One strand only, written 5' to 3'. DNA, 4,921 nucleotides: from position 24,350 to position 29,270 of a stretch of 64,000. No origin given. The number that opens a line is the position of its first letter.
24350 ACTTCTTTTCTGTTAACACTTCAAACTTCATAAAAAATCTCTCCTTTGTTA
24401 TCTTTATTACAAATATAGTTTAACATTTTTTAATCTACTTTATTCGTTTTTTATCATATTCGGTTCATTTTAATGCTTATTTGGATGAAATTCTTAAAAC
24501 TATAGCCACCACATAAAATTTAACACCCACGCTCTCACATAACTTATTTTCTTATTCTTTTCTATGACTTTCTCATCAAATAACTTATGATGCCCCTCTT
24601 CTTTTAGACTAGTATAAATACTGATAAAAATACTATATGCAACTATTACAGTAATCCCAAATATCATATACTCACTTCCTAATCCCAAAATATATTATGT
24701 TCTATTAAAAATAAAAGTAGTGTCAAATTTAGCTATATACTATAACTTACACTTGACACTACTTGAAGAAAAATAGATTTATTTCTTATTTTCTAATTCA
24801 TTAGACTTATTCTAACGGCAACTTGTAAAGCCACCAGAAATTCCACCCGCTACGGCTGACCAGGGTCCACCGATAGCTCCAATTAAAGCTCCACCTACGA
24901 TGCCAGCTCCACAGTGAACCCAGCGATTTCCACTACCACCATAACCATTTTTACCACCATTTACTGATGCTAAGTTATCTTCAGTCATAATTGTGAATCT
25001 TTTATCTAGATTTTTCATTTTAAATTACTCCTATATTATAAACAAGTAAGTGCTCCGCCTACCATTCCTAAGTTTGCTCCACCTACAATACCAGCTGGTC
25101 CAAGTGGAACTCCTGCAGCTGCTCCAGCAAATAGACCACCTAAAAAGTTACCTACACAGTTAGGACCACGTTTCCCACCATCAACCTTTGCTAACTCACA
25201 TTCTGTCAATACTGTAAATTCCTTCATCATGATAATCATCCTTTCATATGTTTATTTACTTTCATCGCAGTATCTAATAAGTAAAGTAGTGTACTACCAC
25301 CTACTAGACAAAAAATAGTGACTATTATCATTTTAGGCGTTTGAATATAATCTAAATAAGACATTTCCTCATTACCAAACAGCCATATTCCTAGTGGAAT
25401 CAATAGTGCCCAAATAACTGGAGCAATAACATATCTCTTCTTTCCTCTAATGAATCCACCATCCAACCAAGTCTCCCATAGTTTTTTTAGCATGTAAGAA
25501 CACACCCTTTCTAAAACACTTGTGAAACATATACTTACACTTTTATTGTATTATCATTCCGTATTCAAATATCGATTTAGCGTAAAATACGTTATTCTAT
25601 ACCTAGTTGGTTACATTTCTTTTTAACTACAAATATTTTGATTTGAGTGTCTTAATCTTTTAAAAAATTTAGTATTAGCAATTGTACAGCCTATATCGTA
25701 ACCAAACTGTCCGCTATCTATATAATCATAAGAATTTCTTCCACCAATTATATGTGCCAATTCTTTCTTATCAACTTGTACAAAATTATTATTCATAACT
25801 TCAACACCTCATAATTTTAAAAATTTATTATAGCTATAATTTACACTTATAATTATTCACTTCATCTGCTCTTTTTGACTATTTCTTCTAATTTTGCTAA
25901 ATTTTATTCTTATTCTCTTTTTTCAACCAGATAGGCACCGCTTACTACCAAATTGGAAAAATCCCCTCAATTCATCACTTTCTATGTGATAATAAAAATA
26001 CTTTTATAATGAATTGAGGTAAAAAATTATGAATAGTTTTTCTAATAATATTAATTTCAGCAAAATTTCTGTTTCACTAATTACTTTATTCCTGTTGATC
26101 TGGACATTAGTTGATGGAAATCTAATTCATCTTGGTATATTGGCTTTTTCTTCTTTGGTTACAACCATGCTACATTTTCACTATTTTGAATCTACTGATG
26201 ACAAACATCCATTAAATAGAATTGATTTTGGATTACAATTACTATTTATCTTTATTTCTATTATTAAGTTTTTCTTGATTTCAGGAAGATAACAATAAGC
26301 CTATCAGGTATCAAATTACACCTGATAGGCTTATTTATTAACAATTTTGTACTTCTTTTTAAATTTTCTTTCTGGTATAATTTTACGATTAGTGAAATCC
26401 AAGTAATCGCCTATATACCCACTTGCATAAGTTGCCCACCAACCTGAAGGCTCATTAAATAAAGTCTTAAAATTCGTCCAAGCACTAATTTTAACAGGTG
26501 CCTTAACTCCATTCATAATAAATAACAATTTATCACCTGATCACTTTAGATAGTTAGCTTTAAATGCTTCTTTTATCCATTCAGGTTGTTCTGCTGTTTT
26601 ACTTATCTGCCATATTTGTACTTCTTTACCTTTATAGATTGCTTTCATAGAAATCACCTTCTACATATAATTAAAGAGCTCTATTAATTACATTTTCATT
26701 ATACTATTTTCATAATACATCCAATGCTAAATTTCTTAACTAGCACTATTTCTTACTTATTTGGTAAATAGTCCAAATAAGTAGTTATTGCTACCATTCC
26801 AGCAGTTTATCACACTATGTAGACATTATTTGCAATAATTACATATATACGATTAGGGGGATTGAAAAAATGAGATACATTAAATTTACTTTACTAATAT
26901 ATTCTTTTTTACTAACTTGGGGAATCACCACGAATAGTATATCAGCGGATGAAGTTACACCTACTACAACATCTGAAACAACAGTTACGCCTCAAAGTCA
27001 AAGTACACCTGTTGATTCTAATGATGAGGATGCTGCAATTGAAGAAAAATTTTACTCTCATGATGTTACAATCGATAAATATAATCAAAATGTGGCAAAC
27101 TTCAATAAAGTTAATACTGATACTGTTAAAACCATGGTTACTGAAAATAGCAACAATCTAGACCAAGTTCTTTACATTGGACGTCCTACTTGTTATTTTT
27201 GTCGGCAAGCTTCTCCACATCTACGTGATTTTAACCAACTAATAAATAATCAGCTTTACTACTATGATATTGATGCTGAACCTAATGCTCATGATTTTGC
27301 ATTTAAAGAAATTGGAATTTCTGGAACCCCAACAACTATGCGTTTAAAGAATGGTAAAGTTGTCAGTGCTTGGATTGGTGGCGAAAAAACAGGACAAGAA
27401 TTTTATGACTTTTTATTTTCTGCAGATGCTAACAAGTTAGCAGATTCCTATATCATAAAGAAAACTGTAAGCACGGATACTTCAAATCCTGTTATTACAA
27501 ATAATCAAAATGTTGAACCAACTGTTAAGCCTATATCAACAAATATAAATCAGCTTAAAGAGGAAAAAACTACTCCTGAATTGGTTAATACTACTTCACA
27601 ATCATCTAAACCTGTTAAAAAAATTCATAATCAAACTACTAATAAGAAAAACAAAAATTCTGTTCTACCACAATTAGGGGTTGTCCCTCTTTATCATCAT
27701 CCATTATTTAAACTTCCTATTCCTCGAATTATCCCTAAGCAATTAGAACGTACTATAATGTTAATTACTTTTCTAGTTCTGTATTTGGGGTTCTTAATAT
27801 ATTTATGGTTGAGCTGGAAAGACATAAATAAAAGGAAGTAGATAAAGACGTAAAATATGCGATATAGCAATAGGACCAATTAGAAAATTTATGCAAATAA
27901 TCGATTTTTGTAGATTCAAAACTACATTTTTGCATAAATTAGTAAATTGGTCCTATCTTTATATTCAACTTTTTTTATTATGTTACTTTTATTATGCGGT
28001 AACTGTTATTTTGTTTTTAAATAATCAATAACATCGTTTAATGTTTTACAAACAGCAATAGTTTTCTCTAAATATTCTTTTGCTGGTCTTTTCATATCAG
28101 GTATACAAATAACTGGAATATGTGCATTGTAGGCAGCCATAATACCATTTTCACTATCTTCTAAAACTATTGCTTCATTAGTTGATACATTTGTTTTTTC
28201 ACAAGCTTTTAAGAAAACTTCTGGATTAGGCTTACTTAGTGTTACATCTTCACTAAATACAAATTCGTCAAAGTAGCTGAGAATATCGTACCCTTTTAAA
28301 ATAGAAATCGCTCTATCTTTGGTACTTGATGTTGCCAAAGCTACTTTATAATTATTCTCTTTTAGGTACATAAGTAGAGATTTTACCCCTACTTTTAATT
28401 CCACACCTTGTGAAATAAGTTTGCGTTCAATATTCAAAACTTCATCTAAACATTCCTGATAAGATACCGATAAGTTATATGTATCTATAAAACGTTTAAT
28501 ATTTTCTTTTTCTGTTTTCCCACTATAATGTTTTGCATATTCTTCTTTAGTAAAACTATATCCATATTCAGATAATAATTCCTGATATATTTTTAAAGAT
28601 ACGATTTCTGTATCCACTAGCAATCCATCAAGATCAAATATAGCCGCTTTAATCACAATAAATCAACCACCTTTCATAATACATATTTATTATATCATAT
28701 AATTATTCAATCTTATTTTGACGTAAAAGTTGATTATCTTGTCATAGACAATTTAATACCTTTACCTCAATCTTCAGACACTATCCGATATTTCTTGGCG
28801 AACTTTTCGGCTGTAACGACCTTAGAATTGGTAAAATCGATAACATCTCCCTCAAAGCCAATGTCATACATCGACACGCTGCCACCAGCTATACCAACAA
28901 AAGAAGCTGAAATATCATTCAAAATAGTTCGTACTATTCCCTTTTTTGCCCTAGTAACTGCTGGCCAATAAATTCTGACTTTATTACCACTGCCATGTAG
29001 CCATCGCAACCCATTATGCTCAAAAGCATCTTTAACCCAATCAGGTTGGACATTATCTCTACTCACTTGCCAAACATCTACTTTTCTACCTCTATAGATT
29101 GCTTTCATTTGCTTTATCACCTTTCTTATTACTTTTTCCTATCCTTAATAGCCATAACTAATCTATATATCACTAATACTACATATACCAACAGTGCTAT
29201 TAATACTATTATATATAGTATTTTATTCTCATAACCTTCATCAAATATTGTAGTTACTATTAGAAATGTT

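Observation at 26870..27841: Secreted, membrane-tethered thioredoxin-like CxxC protein beside a locus whose peptides each carry exactly two cysteines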

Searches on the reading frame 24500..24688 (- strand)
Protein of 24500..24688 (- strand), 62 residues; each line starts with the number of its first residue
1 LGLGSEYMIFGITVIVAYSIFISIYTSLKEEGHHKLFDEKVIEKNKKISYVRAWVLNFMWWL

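Call 3: search_protein_families(library=pfam, proteins=[window:24500-24688:-], max_evalue=0.1)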
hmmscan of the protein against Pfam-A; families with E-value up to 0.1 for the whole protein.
window:24500-24688:- (62 aa): 1 family
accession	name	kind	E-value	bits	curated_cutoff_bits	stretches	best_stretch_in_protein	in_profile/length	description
PF14147.11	Spore_YhaL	-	0.018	15.2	27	1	15-45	7-37/52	Sporulation protein YhaL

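Call 4: search_protein_families(library=ncbifam, proteins=[window:24500-24688:-], max_evalue=0.1)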
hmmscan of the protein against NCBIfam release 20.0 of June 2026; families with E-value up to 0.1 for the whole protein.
window:24500-24688:- (62 aa): 0 families

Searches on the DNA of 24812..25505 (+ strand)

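Call 41: search_dna_similar(query=window:24812-25505:+, collection=plasmids, mode=near, max_rows=60)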
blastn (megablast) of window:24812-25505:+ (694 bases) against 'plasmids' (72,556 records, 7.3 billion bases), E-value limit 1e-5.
Records with a match: 25; places in all: 29; records where one place covers at least 80% of the query: 22.
Best place of each record, by identity: >=99% 2; 95-99% 20; 90-95% 1; 80-90% 2.
By first word of the organism name: Ligilactobacillus 25.
By predicted mobility (MOB-suite, as given by PLSDB): non-mobilizable 13; mobilizable 12.
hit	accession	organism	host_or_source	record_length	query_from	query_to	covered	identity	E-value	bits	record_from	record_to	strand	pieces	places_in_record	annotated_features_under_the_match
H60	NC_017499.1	Ligilactobacillus salivarius CECT 5713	-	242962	1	694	100%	99.9%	0e+0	1277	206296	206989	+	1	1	bacteriocin | Blp family class II bacteriocin (x2)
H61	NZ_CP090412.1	Ligilactobacillus salivarius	Homo sapiens,culture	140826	1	694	100%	99.9%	0e+0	1277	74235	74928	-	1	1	bacteriocin | Blp family class II bacteriocin (x2)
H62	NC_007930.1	Ligilactobacillus salivarius UCC118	-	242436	2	694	100%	99.0%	0e+0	1242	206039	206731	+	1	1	bacteriocin | Blp family class II bacteriocin (x2)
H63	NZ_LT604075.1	Ligilactobacillus salivarius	-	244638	2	693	100%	96.8%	0e+0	1157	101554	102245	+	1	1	bacteriocin | Blp family class II bacteriocin (x2)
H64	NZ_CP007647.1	Ligilactobacillus salivarius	swine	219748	2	693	100%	96.7%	0e+0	1151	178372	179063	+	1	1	bacteriocin | Blp family class II bacteriocin (x2)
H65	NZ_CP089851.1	Ligilactobacillus salivarius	Pig,faecal sample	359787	2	693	100%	96.7%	0e+0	1151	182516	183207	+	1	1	bacteriocin | Blp family class II bacteriocin (x2)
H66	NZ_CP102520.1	Ligilactobacillus salivarius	Homo sapiens,Cell culture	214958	2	693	100%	96.7%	0e+0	1151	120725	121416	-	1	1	bacteriocin | Blp family class II bacteriocin (x2)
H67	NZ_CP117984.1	Ligilactobacillus salivarius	cell culture,raw chicken meat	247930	2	693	100%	96.7%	0e+0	1151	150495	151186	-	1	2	bacteriocin | Blp family class II bacteriocin (x2)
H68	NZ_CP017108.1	Ligilactobacillus salivarius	Gallus gallus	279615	2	693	100%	96.5%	0e+0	1146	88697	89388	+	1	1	bacteriocin | Blp family class II bacteriocin (x2)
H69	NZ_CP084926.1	Ligilactobacillus salivarius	Homo sapiens,mixed culture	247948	2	693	100%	96.5%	0e+0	1146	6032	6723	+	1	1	bacteriocin | Blp family class II bacteriocin (x2)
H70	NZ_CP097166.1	Ligilactobacillus salivarius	Homo sapiens,single cell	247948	2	693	100%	96.5%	0e+0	1146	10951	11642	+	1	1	bacteriocin | Blp family class II bacteriocin (x2)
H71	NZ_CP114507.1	Ligilactobacillus salivarius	Meles meles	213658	2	693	100%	96.4%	0e+0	1140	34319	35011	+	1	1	bacteriocin | Blp family class II bacteriocin (x2)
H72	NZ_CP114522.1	Ligilactobacillus salivarius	Meles meles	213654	2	693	100%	96.4%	0e+0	1140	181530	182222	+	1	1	bacteriocin | Blp family class II bacteriocin (x2)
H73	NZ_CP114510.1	Ligilactobacillus salivarius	Meles meles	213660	2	693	100%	96.4%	0e+0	1140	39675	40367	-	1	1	bacteriocin | Blp family class II bacteriocin (x2)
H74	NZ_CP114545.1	Ligilactobacillus salivarius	Meles meles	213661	2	693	100%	96.4%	0e+0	1140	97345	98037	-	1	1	bacteriocin | Blp family class II bacteriocin (x2)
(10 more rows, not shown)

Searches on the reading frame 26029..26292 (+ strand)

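Call 3: search_protein_families(library=pfam, proteins=[window:26029-26292:+], max_evalue=0.1)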
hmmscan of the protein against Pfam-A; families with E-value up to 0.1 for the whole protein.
window:26029-26292:+ (87 aa): 0 families

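Call 4: search_protein_families(library=ncbifam, proteins=[window:26029-26292:+], max_evalue=0.1)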
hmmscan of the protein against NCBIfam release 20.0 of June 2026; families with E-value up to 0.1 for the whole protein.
window:26029-26292:+ (87 aa): 1 family
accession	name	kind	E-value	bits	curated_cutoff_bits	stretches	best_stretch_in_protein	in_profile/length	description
NF033663.1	AceI_fam_PACE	equivalog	0.02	15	180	1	34-65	39-71/136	AceI family chlorhexidine efflux PACE transporter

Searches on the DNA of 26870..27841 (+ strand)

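Call 40: search_dna_similar(query=window:26870-27841:+, collection=plasmids, mode=near, max_rows=60)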
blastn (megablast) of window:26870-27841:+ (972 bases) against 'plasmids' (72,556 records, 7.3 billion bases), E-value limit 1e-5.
Records with a match: 29; places in all: 30; records where one place covers at least 80% of the query: 21.
Best place of each record, by identity: >=99% 1; 95-99% 7; 90-95% 17; 80-90% 4.
By first word of the organism name: Ligilactobacillus 29.
By predicted mobility (MOB-suite, as given by PLSDB): non-mobilizable 15; mobilizable 14.
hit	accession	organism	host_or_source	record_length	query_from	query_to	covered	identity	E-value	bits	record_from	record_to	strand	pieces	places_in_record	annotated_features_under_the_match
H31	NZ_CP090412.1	Ligilactobacillus salivarius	Homo sapiens,culture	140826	1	972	100%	100.0%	0e+0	1796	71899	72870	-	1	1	thioredoxin family protein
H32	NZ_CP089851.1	Ligilactobacillus salivarius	Pig,faecal sample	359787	1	972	100%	95.6%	0e+0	1559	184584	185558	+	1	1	thioredoxin family protein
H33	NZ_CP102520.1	Ligilactobacillus salivarius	Homo sapiens,Cell culture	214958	1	972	100%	95.6%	0e+0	1559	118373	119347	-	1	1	thioredoxin family protein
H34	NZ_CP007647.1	Ligilactobacillus salivarius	swine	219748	1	972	100%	95.5%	0e+0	1554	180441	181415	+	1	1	thioredoxin family protein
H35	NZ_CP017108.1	Ligilactobacillus salivarius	Gallus gallus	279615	1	972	100%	95.5%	0e+0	1554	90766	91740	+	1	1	thioredoxin family protein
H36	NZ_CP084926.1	Ligilactobacillus salivarius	Homo sapiens,mixed culture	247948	1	972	100%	95.5%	0e+0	1554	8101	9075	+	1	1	thioredoxin family protein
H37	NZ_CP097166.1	Ligilactobacillus salivarius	Homo sapiens,single cell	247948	1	972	100%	95.5%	0e+0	1554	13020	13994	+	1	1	thioredoxin family protein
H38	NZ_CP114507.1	Ligilactobacillus salivarius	Meles meles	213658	1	972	100%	95.0%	0e+0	1526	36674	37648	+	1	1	thioredoxin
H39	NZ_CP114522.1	Ligilactobacillus salivarius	Meles meles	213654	1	972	100%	95.0%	0e+0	1526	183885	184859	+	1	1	thioredoxin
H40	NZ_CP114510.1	Ligilactobacillus salivarius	Meles meles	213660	1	972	100%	95.0%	0e+0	1526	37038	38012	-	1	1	thioredoxin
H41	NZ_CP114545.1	Ligilactobacillus salivarius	Meles meles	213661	1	972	100%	95.0%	0e+0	1526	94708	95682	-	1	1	thioredoxin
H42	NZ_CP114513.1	Ligilactobacillus salivarius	Meles meles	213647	1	972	100%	95.0%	0e+0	1526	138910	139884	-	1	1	thioredoxin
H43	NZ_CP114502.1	Ligilactobacillus salivarius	Meles meles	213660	1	972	100%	95.0%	0e+0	1526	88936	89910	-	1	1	thioredoxin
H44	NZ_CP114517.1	Ligilactobacillus salivarius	Meles meles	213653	1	972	100%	95.0%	0e+0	1526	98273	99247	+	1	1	thioredoxin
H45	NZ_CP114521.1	Ligilactobacillus salivarius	Meles meles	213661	1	972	100%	95.0%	0e+0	1526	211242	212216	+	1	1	thioredoxin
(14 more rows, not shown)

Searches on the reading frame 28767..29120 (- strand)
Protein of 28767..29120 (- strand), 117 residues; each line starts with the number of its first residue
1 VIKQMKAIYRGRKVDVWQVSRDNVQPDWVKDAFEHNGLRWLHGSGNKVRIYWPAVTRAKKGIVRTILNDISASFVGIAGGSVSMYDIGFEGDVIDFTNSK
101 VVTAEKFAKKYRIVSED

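Call 73: search_protein_families(library=pfam, proteins=[window:28767-29120:-], max_evalue=0.01)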
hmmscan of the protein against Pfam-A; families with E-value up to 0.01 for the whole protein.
window:28767-29120:- (117 aa): 0 families

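Call 78: search_protein_families(library=ncbifam, proteins=[window:28767-29120:-], max_evalue=0.1)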
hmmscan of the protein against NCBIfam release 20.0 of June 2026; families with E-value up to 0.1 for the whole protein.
window:28767-29120:- (117 aa): 1 family
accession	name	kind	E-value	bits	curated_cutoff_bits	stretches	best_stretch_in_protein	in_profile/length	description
NF002524.0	PRK01964.1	equivalog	0.011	15.7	86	1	57-84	33-60/64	4-oxalocrotonate tautomerase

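Call 79: find_homologous_proteins(query=window:28767-29117:-, max_evalue=0.001)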
Query window:28767-29117:- (116 aa): 14 proteins with E <= 0.001 among 61 candidates.
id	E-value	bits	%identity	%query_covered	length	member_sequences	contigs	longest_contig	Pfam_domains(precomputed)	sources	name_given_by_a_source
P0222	4.4e-69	248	99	97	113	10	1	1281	-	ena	-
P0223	7.7e-65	234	94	97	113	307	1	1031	-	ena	-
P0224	1.1e-63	230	92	97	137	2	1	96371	-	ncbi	ncbi:hypothetical protein [Ligilactobacillus salivarius]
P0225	7.8e-62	224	90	97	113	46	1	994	-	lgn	-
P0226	1.3e-57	211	85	97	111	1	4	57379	-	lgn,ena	-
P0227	9.0e-52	192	85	97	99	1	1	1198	-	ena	-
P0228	5.3e-49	183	94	74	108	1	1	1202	-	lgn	-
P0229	3.5e-47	177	71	97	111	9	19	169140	-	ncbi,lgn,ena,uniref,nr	ncbi:hypothetical protein [Ligilactobacillus salivarius]|uniref:hypothetical protein n=1 Tax=Ligilac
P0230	7.3e-41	157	95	65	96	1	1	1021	-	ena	-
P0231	3.1e-32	129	82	63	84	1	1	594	-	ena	-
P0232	7.9e-26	108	75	61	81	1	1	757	-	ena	-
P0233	3.1e-25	106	86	54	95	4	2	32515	-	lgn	-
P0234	1.4e-23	101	88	51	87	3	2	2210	-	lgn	-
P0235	1.2e-15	75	95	35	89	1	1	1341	-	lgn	-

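Call 86: search_protein_representatives(protein=window:28767-29117:-)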
Query: 116 residues. Proteins with E-value up to 0.001 (for the whole library): 47; up to 1e-10: 13; up to 1e-30: 3. The best 47 are listed.
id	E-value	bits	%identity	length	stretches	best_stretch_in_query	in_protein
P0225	2.5e-62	224.2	90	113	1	4-116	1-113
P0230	2.3e-41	156.6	93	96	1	4-79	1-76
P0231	9.9e-33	128.7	84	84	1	4-72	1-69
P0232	2.5e-26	108.1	85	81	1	4-65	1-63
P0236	2.1e-16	76.1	41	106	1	4-112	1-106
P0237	2.2e-16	76.1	44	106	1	4-114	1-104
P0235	3.8e-16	75.3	87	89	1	57-101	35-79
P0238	1.1e-13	67.4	51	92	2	4-46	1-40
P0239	1.5e-13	66.9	41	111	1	4-113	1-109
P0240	5.8e-13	65.0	33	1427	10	62-110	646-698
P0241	2.5e-12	63.0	47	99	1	4-115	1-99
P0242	2.9e-11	59.5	36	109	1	4-112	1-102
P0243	3.2e-11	59.4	42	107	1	9-111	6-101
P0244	3.6e-10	56.0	49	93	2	4-40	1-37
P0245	5.8e-10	55.3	33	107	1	5-114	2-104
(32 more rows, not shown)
